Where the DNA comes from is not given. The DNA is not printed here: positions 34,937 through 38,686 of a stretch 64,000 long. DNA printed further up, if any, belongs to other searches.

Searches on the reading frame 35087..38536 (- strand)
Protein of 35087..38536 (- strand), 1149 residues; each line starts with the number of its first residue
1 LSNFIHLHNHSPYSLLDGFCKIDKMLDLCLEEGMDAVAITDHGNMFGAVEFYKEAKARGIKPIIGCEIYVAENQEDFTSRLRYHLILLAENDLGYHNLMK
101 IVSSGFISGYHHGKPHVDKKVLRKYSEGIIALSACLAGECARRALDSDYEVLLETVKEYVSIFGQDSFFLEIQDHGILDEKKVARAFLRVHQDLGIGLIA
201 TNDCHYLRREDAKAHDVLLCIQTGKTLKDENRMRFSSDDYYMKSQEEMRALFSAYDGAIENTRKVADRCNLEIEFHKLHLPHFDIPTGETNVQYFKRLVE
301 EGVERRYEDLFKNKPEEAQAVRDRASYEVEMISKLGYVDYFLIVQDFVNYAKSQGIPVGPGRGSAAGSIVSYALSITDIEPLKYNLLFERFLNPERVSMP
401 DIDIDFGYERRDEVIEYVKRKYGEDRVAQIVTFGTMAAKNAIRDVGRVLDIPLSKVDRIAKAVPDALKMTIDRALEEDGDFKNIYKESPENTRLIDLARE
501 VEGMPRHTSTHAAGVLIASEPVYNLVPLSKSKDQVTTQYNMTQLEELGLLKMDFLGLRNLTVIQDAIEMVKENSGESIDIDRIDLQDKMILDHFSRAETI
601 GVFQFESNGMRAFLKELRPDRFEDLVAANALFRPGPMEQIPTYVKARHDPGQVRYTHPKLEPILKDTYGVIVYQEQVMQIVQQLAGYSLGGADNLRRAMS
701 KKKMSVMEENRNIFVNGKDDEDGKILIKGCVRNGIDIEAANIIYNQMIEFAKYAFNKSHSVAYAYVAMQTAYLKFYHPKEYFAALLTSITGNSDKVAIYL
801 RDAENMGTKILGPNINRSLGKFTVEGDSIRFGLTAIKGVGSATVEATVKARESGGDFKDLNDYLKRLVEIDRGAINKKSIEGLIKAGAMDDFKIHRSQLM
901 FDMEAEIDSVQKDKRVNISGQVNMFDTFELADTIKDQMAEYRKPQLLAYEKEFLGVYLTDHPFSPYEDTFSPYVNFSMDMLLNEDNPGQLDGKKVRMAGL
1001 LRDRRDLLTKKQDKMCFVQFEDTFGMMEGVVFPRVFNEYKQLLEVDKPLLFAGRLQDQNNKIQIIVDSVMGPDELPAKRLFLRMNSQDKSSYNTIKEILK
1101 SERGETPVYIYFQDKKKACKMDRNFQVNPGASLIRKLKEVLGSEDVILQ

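Call 42: search_protein_families(library=pfam, proteins=[window:35087-38536:-], max_evalue=0.00001)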
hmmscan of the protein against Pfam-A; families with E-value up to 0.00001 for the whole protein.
window:35087-38536:- (1149 aa): 5 families
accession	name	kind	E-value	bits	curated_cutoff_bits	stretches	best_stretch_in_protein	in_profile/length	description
PF07733.18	DNA_pol3_alpha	-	7.4e-106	353.9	23.9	1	293-556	1-260/260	Bacterial DNA polymerase III alpha NTPase domain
PF17657.6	DNA_pol3_finger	-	1e-65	220.6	22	1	559-718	1-162/166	Bacterial DNA polymerase III alpha subunit finger domain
PF02811.25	PHP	-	2.4e-55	187.8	26.4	1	6-175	1-164/164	PHP domain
PF14579.12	HHH_6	-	6.2e-25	87.7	25.6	1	807-899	1-90/90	Helix-hairpin-helix motif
PF01336.31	tRNA_anti-codon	-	3.1e-09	37.1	27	1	995-1069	1-72/75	OB-fold nucleic acid binding domain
